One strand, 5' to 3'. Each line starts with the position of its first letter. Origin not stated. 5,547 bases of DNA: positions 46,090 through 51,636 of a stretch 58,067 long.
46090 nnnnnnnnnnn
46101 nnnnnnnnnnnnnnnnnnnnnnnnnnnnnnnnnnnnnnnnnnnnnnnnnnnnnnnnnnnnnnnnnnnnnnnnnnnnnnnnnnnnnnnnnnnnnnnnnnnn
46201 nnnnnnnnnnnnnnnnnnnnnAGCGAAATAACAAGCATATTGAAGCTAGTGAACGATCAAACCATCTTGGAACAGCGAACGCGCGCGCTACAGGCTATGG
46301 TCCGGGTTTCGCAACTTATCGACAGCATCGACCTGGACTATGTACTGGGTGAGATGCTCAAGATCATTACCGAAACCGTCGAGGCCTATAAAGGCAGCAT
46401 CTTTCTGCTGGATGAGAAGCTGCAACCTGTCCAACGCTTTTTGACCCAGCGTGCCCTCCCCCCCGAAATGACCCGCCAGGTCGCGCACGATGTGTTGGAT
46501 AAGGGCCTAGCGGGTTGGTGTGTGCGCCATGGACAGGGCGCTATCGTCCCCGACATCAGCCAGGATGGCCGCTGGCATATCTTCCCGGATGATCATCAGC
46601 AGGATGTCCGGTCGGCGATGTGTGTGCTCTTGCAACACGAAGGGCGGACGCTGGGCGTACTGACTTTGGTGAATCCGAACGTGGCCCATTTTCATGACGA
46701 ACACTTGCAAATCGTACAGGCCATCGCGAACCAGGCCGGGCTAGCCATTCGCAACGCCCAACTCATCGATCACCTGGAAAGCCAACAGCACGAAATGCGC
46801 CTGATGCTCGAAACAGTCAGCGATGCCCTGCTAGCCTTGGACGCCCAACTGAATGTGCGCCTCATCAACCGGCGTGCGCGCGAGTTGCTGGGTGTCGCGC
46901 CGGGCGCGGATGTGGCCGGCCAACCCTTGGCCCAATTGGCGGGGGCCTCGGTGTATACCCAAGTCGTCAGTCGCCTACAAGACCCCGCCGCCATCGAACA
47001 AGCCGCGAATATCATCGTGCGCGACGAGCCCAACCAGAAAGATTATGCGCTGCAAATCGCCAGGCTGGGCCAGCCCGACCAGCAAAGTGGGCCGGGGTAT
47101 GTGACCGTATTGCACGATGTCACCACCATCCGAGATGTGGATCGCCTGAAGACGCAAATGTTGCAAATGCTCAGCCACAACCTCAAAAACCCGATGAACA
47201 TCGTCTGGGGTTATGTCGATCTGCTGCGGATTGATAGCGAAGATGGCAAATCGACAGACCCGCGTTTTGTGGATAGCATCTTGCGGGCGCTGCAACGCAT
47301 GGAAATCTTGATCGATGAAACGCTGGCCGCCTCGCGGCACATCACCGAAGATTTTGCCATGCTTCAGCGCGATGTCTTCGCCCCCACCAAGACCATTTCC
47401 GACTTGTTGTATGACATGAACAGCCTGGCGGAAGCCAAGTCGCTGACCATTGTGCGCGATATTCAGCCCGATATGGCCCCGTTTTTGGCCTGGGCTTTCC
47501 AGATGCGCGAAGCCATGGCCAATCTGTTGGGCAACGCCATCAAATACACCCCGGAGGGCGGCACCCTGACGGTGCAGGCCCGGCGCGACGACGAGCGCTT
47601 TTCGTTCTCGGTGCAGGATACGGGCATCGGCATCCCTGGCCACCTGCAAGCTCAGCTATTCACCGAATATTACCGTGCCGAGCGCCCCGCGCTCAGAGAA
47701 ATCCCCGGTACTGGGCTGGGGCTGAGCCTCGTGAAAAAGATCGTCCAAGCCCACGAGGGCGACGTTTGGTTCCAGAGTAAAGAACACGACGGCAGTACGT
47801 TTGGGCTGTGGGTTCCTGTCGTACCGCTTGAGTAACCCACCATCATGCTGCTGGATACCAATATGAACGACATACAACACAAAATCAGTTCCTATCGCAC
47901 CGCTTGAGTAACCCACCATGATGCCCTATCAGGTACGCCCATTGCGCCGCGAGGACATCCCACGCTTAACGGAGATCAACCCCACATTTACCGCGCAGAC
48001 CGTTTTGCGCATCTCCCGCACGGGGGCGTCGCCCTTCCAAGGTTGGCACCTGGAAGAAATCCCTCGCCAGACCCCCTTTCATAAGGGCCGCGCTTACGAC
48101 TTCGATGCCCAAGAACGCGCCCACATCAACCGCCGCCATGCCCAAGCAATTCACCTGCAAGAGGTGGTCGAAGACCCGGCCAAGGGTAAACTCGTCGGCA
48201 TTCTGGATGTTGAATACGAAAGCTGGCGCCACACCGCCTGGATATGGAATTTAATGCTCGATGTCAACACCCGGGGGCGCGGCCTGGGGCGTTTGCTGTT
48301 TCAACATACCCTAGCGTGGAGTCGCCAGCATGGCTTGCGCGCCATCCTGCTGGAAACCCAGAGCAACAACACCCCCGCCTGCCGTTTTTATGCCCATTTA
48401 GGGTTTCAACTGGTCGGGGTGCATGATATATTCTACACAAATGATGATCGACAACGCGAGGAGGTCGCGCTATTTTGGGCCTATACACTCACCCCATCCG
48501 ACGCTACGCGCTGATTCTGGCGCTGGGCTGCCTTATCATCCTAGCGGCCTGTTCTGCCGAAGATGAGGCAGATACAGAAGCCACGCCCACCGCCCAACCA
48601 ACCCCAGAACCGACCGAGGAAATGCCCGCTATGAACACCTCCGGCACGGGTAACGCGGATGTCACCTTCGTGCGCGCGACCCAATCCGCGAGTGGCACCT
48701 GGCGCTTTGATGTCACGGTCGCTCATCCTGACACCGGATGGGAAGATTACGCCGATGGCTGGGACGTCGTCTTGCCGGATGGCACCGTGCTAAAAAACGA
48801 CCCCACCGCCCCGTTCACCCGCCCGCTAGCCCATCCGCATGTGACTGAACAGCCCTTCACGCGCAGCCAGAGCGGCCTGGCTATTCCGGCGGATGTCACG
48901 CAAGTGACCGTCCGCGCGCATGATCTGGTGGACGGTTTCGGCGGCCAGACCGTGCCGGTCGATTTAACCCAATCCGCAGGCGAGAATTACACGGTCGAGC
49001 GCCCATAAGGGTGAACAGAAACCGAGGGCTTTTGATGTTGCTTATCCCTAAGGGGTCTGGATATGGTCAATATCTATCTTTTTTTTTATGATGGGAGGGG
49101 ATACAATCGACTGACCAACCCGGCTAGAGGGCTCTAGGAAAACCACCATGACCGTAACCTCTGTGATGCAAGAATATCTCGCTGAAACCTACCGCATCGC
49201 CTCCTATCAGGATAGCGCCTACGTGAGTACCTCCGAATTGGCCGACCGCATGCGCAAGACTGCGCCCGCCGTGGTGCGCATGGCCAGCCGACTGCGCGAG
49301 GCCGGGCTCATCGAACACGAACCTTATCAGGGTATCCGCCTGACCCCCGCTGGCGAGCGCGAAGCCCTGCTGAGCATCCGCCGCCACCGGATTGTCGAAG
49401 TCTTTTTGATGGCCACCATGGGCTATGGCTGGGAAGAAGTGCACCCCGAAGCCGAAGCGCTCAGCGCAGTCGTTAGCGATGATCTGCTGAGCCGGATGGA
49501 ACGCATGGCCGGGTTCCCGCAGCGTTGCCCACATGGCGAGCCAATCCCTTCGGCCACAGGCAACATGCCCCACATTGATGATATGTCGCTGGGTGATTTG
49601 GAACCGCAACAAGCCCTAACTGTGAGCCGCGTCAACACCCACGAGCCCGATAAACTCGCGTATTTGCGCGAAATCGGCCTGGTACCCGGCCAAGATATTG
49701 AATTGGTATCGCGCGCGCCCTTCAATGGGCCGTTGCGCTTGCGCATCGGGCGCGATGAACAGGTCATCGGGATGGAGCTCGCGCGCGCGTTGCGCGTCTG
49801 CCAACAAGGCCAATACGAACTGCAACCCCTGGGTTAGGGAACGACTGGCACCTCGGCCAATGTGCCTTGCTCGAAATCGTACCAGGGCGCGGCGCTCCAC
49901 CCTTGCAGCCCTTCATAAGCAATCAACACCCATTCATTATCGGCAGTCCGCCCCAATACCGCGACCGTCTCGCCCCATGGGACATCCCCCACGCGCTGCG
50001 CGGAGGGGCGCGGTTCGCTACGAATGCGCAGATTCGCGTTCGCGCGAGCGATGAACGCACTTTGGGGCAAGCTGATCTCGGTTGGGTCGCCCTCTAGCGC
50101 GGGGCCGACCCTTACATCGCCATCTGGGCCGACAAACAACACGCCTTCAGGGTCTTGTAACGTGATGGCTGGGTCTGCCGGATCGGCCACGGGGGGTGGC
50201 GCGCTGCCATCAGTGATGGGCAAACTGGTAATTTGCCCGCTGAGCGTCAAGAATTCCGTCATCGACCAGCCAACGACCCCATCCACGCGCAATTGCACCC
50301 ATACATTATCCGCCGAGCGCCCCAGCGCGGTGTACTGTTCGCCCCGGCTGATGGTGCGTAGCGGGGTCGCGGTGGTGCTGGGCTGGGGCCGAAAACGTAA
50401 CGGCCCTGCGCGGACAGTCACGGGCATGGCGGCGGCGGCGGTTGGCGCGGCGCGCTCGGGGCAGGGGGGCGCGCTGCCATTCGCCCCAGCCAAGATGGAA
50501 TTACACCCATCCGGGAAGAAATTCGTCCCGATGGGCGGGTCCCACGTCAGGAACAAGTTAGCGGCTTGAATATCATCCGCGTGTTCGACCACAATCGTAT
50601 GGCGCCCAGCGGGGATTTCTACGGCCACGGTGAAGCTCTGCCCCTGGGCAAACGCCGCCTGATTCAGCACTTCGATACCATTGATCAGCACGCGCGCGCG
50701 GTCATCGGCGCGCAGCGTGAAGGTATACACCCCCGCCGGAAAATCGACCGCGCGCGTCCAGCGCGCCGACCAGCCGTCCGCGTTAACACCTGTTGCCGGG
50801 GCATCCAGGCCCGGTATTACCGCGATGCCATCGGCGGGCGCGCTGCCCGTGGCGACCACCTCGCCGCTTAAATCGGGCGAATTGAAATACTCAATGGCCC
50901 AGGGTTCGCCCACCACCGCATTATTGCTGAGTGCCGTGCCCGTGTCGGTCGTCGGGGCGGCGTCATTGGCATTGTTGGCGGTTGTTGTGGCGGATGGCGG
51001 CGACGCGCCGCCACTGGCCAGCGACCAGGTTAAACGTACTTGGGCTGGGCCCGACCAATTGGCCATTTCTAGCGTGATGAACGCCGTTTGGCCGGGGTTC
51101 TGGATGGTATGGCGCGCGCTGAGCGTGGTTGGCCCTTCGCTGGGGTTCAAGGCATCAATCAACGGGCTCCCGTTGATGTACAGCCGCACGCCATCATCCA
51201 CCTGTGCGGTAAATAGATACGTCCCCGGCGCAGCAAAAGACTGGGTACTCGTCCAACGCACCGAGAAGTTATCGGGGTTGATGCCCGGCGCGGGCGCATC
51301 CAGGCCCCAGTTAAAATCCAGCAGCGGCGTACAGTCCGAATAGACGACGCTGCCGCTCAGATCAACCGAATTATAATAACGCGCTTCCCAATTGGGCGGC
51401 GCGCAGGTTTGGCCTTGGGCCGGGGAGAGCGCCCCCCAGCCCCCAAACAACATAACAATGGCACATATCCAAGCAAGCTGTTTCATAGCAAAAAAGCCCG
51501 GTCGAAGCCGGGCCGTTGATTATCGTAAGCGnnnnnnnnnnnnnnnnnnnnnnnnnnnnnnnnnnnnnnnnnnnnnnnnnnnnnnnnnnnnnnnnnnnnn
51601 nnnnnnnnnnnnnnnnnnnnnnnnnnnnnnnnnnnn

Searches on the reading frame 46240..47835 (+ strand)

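Call 13: search_protein_families(library=pfam, proteins=[window:46240-47835:+], max_evalue=0.001)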
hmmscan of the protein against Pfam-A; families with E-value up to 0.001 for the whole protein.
window:46240-47835:+ (531 aa): 10 families
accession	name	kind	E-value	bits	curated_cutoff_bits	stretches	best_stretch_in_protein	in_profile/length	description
PF02518.31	HATPase_c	-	7.3e-26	91.2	26.4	1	422-527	6-109/111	Histidine kinase-, DNA gyrase B-, and HSP90-like ATPase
PF13185.12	GAF_2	-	3.7e-17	63.2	28.6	1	31-170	3-135/136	GAF domain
PF01590.32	GAF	-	1.2e-14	55.4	22.4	1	32-170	2-133/133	GAF domain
PF00512.31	HisKA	-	4.9e-10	39.7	26.9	1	304-367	2-63/66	His Kinase A (phospho-acceptor) domain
PF13492.12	GAF_3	-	3e-07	31.4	27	1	32-172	2-129/129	GAF domain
PF08448.16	PAS_4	-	5.3e-06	27.1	23.1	1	190-296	1-107/110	PAS fold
PF00989.32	PAS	-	7.2e-06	26.4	22.6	1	185-234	2-50/113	PAS fold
PF12860.13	PAS_7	-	5e-05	23.9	27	1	190-299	1-112/115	PAS fold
PF13581.12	HATPase_c_2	-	5.5e-05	23.6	27.4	1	423-505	37-112/127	Histidine kinase-like ATPase domain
PF13188.13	PAS_8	-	0.00027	21.1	21.8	0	187-227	4-40/65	PAS domain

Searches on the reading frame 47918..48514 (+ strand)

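Call 13: search_protein_families(library=pfam, proteins=[window:47918-48514:+], max_evalue=0.001)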
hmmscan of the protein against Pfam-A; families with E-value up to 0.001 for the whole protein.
window:47918-48514:+ (198 aa): 6 families
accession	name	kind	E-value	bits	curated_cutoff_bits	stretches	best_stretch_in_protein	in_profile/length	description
PF00583.31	Acetyltransf_1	-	1.5e-16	61.2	20.7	1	61-163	20-116/116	Acetyltransferase (GNAT) family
PF13508.13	Acetyltransf_7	-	9.4e-11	42.4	27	1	84-164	8-83/84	Acetyltransferase (GNAT) domain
PF13420.13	Acetyltransf_4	-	1.2e-06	29.1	24.3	1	89-173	57-144/155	Acetyltransferase (GNAT) domain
PF08445.16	FR47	-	1.1e-05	25.7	22.1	1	109-166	24-80/86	FR47-like protein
PF13302.13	Acetyltransf_3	-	1.9e-05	25.8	25.4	1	7-164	5-138/138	Acetyltransferase (GNAT) domain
PF13673.13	Acetyltransf_10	-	2.5e-05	24.7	23.6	1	89-167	39-111/128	Acetyltransferase (GNAT) domain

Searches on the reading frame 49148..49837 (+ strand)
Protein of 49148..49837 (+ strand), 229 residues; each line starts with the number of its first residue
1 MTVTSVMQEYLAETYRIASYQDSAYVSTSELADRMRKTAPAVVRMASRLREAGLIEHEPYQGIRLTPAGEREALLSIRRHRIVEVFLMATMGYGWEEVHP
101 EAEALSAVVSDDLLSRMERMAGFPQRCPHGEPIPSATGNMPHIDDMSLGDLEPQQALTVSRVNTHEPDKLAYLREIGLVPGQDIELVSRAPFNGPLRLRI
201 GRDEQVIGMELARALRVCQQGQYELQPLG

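Call 13: search_protein_families(library=pfam, proteins=[window:49148-49837:+], max_evalue=0.001)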
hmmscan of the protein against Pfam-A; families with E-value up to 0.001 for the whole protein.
window:49148-49837:+ (229 aa): 4 families
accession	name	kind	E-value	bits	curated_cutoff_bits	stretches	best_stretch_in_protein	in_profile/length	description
PF02742.21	Fe_dep_repr_C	-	3.1e-24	85.2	27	1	66-134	1-69/70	Iron dependent repressor, metal binding and dimerisation domain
PF04023.20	FeoA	-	2.9e-16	59.7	23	1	146-217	1-72/74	FeoA domain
PF01325.25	Fe_dep_repress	-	2.5e-10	40.8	26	1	4-63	3-60/60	Iron dependent repressor, N-terminal DNA binding domain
PF12802.13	MarR_2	-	7.3e-06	26.5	27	1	26-59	21-54/61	MarR family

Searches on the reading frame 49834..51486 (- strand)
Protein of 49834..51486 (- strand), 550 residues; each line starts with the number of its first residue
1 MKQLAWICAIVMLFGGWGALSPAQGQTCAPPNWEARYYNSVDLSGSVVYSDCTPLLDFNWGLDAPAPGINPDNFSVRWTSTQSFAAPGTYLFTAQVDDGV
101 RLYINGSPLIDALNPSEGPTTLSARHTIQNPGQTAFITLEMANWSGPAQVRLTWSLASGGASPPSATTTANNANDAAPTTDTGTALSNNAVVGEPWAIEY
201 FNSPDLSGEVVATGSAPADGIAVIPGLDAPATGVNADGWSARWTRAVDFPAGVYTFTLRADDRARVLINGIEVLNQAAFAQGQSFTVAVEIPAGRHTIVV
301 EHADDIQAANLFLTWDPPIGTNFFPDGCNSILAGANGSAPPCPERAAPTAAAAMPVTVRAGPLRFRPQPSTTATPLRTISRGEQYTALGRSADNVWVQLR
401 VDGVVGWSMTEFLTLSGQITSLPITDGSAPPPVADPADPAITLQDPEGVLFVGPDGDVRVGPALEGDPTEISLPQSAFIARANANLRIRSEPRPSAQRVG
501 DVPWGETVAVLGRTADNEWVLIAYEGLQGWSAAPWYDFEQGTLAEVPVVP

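Call 13: search_protein_families(library=pfam, proteins=[window:49834-51486:-], max_evalue=0.001)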
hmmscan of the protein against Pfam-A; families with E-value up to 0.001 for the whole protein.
window:49834-51486:- (550 aa): 3 families
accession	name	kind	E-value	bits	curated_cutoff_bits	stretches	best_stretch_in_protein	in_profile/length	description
PF07691.17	PA14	-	1.2e-22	80.7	24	2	37-117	9-89/147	PA14 domain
PF08239.17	SH3_3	-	5.5e-18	65.3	27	2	485-533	2-50/54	Bacterial SH3 domain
PF18348.7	SH3_16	-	6.7e-08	32.6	25.8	0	488-530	1-43/49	Bacterial dipeptidyl-peptidase Sh3 domain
